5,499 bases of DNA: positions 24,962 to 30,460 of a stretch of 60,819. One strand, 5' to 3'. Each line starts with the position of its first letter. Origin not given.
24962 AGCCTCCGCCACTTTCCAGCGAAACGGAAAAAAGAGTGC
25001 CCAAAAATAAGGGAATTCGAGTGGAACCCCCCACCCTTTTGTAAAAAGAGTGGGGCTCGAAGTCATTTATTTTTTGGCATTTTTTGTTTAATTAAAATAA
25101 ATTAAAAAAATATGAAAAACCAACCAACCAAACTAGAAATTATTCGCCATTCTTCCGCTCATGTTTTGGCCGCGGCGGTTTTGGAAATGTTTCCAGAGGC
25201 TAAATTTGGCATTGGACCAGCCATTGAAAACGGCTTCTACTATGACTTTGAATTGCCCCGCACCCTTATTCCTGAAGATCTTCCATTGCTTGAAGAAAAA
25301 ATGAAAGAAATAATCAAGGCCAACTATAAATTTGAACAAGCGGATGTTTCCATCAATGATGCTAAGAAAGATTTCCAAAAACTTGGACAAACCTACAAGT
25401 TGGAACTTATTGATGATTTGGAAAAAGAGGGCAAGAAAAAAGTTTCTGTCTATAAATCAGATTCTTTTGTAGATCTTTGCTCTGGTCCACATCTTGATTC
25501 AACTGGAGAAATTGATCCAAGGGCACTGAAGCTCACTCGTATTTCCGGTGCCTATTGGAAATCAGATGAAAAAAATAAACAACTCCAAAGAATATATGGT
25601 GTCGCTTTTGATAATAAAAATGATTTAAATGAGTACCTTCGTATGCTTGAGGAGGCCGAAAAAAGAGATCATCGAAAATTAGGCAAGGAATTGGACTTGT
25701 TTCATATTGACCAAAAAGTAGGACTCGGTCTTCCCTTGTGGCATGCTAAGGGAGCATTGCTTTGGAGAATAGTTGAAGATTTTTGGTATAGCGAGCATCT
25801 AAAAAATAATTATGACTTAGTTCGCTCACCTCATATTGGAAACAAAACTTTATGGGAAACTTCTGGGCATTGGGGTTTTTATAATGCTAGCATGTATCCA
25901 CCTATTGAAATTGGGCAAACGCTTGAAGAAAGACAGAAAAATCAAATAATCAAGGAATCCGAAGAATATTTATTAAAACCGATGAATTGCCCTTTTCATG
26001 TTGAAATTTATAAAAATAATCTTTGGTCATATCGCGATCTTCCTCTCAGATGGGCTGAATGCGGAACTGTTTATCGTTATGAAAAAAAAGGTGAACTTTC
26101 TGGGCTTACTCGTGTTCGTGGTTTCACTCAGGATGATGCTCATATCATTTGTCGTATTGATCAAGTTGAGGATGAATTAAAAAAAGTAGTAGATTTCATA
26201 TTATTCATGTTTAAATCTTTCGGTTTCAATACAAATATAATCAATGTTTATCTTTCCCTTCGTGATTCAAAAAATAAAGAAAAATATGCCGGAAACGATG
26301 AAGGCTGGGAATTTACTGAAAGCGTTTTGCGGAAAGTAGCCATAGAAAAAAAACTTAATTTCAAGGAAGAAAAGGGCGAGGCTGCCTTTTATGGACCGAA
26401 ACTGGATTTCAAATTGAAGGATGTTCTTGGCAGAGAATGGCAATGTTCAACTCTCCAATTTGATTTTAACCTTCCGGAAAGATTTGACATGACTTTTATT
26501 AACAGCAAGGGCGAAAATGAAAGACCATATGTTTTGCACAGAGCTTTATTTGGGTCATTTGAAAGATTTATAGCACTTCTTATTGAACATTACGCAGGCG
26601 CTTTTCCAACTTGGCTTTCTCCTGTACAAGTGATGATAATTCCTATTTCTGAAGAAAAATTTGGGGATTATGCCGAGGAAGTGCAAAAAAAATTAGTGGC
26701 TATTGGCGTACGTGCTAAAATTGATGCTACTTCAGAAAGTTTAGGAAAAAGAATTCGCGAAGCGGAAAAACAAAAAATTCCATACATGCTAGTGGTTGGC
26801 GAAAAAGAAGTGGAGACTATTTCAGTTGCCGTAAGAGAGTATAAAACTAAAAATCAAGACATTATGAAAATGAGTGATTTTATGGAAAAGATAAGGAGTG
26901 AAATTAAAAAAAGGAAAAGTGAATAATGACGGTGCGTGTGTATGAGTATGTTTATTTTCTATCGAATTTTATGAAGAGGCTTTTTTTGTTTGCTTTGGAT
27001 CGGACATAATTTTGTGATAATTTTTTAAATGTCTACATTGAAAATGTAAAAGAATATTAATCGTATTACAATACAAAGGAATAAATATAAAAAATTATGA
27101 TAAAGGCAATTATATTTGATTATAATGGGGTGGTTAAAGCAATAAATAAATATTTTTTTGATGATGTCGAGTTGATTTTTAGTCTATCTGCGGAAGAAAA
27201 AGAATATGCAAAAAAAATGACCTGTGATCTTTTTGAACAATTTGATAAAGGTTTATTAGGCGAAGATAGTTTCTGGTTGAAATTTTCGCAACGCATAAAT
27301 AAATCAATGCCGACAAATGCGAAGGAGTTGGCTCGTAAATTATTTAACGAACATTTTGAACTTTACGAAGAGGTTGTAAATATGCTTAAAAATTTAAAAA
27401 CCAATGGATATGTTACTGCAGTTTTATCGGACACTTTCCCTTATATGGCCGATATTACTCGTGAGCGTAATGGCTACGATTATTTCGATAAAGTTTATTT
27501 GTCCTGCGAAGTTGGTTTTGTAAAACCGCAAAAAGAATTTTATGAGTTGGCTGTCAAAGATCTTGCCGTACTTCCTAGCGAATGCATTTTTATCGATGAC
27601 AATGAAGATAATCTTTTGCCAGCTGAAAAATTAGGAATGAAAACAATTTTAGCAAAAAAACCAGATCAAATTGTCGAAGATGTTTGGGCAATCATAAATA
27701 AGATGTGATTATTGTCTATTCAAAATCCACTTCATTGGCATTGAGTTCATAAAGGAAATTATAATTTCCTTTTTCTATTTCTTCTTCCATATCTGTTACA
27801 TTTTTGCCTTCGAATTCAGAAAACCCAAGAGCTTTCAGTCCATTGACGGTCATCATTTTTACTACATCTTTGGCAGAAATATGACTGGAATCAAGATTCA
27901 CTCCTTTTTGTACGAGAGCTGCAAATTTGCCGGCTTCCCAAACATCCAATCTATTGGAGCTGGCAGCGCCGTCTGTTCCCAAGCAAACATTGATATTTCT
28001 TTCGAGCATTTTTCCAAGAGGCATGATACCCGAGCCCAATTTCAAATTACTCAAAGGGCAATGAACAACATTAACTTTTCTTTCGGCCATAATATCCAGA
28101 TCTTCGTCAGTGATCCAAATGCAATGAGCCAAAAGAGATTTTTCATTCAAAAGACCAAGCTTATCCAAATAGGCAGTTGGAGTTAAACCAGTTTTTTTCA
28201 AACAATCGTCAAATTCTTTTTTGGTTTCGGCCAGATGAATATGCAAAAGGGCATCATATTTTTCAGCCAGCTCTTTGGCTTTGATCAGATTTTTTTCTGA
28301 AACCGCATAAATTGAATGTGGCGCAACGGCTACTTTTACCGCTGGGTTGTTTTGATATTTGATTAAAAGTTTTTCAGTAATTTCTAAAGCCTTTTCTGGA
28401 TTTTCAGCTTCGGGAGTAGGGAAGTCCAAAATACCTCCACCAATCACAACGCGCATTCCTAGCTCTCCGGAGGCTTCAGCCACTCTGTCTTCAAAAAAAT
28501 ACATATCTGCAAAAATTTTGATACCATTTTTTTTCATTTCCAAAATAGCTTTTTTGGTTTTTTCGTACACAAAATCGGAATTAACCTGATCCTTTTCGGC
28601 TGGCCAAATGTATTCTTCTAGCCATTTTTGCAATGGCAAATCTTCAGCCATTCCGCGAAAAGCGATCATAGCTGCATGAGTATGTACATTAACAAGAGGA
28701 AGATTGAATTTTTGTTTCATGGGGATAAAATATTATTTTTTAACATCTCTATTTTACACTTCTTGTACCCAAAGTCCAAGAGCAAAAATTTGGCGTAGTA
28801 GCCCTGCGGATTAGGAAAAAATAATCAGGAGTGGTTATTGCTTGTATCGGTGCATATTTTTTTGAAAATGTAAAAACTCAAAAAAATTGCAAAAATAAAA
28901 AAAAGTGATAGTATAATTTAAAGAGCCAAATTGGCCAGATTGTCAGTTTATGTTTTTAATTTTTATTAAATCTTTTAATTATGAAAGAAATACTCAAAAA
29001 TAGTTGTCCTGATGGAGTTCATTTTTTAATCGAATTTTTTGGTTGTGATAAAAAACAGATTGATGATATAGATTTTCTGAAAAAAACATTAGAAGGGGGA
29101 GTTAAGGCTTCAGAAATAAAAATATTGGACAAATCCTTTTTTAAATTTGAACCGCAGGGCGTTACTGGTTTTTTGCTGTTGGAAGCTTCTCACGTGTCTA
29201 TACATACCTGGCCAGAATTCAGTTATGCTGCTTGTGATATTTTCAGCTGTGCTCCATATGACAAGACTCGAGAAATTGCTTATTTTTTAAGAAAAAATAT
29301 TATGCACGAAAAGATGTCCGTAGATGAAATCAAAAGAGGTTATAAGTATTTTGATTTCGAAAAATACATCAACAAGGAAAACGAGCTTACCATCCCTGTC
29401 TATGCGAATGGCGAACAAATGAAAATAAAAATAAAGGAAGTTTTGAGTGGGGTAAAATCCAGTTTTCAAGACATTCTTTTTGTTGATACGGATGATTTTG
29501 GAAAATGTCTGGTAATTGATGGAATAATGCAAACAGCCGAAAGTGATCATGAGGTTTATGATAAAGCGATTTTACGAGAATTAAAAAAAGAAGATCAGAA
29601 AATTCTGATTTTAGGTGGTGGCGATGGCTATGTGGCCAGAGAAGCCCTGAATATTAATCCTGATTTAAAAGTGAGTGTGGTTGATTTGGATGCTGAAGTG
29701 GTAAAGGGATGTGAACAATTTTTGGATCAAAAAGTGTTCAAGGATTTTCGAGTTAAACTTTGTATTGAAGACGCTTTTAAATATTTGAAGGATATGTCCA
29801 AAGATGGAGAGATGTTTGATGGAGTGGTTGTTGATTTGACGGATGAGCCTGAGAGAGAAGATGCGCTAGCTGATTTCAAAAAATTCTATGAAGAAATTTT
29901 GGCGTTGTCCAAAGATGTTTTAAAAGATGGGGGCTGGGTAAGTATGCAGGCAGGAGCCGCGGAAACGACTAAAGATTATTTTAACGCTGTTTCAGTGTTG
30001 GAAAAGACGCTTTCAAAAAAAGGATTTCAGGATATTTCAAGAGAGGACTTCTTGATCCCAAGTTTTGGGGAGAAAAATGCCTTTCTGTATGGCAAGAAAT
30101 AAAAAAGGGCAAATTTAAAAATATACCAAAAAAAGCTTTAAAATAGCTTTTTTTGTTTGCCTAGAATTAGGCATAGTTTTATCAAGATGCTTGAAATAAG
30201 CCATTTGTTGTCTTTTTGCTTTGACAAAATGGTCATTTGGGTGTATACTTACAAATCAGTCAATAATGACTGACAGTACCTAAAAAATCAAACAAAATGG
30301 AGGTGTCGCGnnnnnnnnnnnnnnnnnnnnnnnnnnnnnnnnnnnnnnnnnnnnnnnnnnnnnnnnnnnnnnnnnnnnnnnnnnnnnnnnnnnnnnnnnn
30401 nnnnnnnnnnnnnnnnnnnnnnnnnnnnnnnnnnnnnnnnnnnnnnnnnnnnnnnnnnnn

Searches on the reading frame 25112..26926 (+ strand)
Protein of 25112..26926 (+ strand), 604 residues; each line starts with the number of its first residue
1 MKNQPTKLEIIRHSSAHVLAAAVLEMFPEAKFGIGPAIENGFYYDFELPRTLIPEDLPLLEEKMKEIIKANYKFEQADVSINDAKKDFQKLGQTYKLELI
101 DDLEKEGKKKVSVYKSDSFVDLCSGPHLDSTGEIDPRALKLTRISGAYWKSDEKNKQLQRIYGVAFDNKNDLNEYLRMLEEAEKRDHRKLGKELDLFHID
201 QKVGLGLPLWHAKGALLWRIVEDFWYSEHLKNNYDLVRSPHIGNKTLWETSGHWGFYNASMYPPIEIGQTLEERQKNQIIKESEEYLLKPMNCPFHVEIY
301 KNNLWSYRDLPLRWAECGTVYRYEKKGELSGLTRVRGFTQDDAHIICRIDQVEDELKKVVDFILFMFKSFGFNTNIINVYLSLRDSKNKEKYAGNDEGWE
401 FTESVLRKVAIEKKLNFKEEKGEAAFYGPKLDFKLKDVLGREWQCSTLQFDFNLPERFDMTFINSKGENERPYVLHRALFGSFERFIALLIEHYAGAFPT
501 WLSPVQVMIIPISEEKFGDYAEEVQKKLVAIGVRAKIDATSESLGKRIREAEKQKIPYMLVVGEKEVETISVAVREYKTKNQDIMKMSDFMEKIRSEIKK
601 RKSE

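Call 15: search_protein_families(library=pfam, proteins=[window:25112-26926:+], max_evalue=0.01)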
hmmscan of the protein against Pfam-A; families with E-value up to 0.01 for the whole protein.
window:25112-26926:+ (604 aa): 3 families
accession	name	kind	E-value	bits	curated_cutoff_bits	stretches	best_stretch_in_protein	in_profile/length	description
PF00587.30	tRNA-synt_2b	-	4.1e-47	161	29.3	1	281-494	6-179/179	tRNA synthetase class II core domain (G, H, P, S and T)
PF03129.25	HGTP_anticodon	-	1.8e-24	86.1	21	1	506-596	1-93/94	Anticodon binding domain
PF07973.19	tRNA_SAD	-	2.1e-12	47.2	24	1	111-162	1-44/44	Threonyl and Alanyl tRNA synthetase second additional domain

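Call 20: find_homologous_proteins(query=window:25112-26926:+, max_evalue=1e-50)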
Query window:25112-26926:+ (604 aa): 8000 proteins with E <= 1e-50 among 8000 candidates; the best 120 are listed.
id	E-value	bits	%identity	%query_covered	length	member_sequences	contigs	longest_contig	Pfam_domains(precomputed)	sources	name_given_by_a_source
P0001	0.0e+0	1156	83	99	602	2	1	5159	PF03129.26,PF00587.31,PF07973.20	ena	-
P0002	0.0e+0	1144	82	99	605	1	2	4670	PF03129.26,PF00587.31,PF07973.20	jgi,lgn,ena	-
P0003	0.0e+0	1140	81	99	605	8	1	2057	PF03129.26,PF00587.31,PF07973.20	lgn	-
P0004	0.0e+0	1131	81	99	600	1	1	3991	PF03129.26,PF00587.31,PF07973.20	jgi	jgi:threonyl-tRNA synthetase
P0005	0.0e+0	1127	80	98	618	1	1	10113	PF03129.26,PF00587.31,PF07973.20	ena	-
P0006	0.0e+0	1125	79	99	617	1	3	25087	PF03129.26,PF00587.31,PF07973.20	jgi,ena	-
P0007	0.0e+0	1113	79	99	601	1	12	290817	PF03129.26,PF00587.31,PF07973.20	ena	-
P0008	0.0e+0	1099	79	99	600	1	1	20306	PF03129.26,PF00587.31,PF07973.20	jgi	-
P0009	0.0e+0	1099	79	100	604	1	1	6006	PF03129.26,PF00587.31,PF07973.20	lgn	-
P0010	0.0e+0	1098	78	99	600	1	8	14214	PF03129.26,PF00587.31,PF07973.20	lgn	-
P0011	0.0e+0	1096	79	99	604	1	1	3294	PF03129.26,PF00587.31,PF07973.20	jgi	jgi:threonyl-tRNA synthetase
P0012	0.0e+0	1092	79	98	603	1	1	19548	PF03129.26,PF00587.31,PF07973.20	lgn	-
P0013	0.0e+0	1091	78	100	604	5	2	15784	PF03129.26,PF00587.31,PF07973.20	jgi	jgi:threonyl-tRNA synthetase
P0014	0.0e+0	1086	78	99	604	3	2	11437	PF03129.26,PF00587.31,PF07973.20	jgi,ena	jgi:threonyl-tRNA synthetase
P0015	0.0e+0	1086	77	100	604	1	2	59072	PF03129.26,PF00587.31,PF07973.20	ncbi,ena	-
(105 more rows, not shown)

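Call 22: find_encoding_contigs(protein=P0007, flank=10000, max_places=3)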
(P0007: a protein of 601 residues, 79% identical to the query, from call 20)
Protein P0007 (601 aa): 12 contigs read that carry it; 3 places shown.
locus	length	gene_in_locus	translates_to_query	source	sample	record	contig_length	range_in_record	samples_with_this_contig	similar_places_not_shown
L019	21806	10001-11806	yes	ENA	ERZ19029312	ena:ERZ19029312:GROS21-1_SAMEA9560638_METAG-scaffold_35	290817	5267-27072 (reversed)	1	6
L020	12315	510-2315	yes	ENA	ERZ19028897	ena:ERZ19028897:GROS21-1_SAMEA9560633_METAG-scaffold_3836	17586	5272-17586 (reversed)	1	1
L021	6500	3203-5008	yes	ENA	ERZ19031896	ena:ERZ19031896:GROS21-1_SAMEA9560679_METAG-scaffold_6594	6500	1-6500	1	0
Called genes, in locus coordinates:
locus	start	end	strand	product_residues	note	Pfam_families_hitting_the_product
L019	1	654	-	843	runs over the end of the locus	PF04313:HSDR_N (weak), PF13588:HSDR_N_2, PF04851:ResIII, PF00270:DEAD, PF18766:SWI2_SNF2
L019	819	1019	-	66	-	-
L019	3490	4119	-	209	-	-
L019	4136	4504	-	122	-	PF00583:Acetyltransf_1, PF13673:Acetyltransf_10, PF13508:Acetyltransf_7, PF14542:Acetyltransf_CG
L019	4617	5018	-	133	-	-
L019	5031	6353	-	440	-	PF02403:Seryl_tRNA_N, PF00587:tRNA-synt_2b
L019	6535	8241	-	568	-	-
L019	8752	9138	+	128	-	-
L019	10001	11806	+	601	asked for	PF07973:tRNA_SAD, PF00587:tRNA-synt_2b, PF03129:HGTP_anticodon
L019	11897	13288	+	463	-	PF00919:UPF0004, PF04055:Radical_SAM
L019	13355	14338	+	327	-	PF01745:IPT (weak), PF01715:IPPT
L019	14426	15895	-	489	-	PF02934:GatB_N, PF02637:GatB_Yqey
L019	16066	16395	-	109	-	PF03819:MazG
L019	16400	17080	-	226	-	PF02223:Thymidylate_kin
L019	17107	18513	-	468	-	PF02511:Thy1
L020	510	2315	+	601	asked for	PF07973:tRNA_SAD, PF00587:tRNA-synt_2b, PF03129:HGTP_anticodon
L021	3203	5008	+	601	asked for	PF07973:tRNA_SAD, PF00587:tRNA-synt_2b, PF03129:HGTP_anticodon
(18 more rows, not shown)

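Call 23: find_encoding_contigs(protein=P0005, flank=10000, max_places=3)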
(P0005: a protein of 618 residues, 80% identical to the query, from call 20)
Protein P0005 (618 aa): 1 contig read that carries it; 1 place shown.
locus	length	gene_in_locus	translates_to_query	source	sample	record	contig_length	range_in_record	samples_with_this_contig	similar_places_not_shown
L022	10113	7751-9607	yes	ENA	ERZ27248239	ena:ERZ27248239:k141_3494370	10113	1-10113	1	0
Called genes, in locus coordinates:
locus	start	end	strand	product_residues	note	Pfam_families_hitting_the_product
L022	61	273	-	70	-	-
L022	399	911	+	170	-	-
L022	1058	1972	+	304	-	-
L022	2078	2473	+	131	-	PF02675:AdoMet_dc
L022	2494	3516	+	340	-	PF01916:DS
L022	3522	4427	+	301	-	PF00491:Arginase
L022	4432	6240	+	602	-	PF02518:HATPase_c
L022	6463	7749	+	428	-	PF04055:Radical_SAM, PF13353:Fer4_12, PF13186:SPASM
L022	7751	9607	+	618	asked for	PF07973:tRNA_SAD, PF00587:tRNA-synt_2b, PF03129:HGTP_anticodon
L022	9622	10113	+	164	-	?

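Call 24: find_encoding_contigs(protein=P0006, flank=10000, max_places=3)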
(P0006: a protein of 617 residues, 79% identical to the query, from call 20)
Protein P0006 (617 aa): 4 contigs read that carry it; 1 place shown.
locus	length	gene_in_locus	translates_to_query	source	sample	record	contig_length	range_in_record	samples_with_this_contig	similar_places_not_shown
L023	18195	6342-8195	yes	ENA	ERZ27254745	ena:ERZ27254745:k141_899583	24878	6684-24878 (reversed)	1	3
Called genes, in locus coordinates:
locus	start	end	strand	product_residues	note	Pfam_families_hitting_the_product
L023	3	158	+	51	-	?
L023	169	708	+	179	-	-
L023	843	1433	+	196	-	-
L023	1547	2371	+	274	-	-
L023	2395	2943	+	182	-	PF00856:SET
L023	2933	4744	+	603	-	PF02518:HATPase_c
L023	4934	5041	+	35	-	-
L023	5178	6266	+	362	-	PF04055:Radical_SAM, PF13353:Fer4_12 (faint)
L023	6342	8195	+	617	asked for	PF07973:tRNA_SAD, PF00587:tRNA-synt_2b, PF03129:HGTP_anticodon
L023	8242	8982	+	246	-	PF00512:HisKA, PF02518:HATPase_c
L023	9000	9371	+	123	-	PF00072:Response_reg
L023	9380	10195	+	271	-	PF00072:Response_reg, PF23198:PDE8A_N (weak), PF00072:Response_reg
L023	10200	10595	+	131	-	PF00072:Response_reg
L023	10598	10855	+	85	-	-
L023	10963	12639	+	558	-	PF02543:Carbam_trans_N, PF16861:Carbam_trans_C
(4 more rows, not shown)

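Call 37: find_encoding_contigs(protein=window:25112-26926:+, flank=10000, max_places=10)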
Protein window:25112-26926:+ (604 aa): no gene with exactly this product is on record in the collection.

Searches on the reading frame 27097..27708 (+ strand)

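Call 15: search_protein_families(library=pfam, proteins=[window:27097-27708:+], max_evalue=0.01)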
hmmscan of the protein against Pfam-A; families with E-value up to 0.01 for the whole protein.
window:27097-27708:+ (203 aa): 4 families
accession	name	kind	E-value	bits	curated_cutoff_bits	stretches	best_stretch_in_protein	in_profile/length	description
PF00702.32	Hydrolase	-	8.4e-19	69.1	26.4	1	2-180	1-191/191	haloacid dehalogenase-like hydrolase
PF13419.12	HAD_2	-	4.9e-17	63.1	23.8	1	55-185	45-177/178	Haloacid dehalogenase-like hydrolase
PF13242.12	Hydrolase_like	-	7.8e-05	22.9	22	1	143-187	4-49/75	HAD-hyrolase-like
PF11311.13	DUF3114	-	0.0092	15.9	25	0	15-75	21-76/266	Protein of unknown function (DUF3114)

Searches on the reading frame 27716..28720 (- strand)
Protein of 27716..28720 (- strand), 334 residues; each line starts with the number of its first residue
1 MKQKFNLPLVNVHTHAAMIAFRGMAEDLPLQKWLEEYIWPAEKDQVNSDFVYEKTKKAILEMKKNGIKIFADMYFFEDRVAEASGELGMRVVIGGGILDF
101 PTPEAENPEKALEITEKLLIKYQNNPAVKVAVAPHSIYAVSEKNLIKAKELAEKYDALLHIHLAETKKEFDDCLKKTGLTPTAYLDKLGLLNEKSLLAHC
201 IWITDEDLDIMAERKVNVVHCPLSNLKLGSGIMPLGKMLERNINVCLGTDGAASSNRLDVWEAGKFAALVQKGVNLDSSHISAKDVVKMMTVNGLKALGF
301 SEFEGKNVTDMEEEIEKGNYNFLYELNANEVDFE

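Call 15: search_protein_families(library=pfam, proteins=[window:27716-28720:-], max_evalue=0.01)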
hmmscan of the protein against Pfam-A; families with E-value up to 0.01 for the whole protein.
window:27716-28720:- (334 aa): 3 families
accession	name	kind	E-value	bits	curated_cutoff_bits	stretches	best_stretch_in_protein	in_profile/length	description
PF01979.26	Amidohydro_1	-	6.4e-62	210.2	25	1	9-301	6-301/345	Amidohydrolase family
PF07969.17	Amidohydro_3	-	5.5e-05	23.3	29.7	1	30-302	134-428/472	Amidohydrolase family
PF00962.28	A_deaminase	-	0.0094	15.5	27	0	208-252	229-277/330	Adenosine deaminase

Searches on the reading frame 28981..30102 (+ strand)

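Call 15: search_protein_families(library=pfam, proteins=[window:28981-30102:+], max_evalue=0.01)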
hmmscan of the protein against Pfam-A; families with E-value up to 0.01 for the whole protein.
window:28981-30102:+ (373 aa): 8 families
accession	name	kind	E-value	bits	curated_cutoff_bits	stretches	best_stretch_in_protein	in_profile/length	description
PF02675.21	AdoMet_dc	-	6.2e-31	107.4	25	1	14-120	1-107/107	S-adenosylmethionine decarboxylase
PF01564.23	Spermine_synth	-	2.1e-25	89.8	22.9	1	201-365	15-169/186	Spermine/spermidine synthase domain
PF17284.7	Spermine_synt_N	-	1e-10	41.8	22.1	1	142-187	8-53/53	Spermidine synthase tetramerisation domain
PF13847.12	Methyltransf_31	-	1.2e-06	28.7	27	1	203-326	2-113/145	Methyltransferase domain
PF05175.20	MTS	-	1.2e-05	25.5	23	1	196-322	22-138/170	Methyltransferase small domain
PF08242.18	Methyltransf_12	-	0.00084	20.5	30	1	209-283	1-70/98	Methyltransferase domain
PF13649.12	Methyltransf_25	-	0.0011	20.1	27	1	208-300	1-90/97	Methyltransferase domain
PF00891.24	Methyltransf_2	-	0.0022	17.8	22.3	1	183-256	40-113/210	O-methyltransferase domain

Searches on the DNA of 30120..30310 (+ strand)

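Call 53: search_dna_similar(query=window:30120-30310:+, collection=plasmids, mode=distant, max_evalue=0.01, max_rows=10)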
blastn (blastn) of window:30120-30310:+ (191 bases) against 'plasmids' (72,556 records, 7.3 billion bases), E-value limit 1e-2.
No match.

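Call 54: search_dna_similar(query=window:30120-30310:+, collection=phages, mode=distant, max_evalue=0.01, max_rows=10)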
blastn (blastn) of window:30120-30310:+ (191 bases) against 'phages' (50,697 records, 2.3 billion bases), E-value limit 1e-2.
No match.
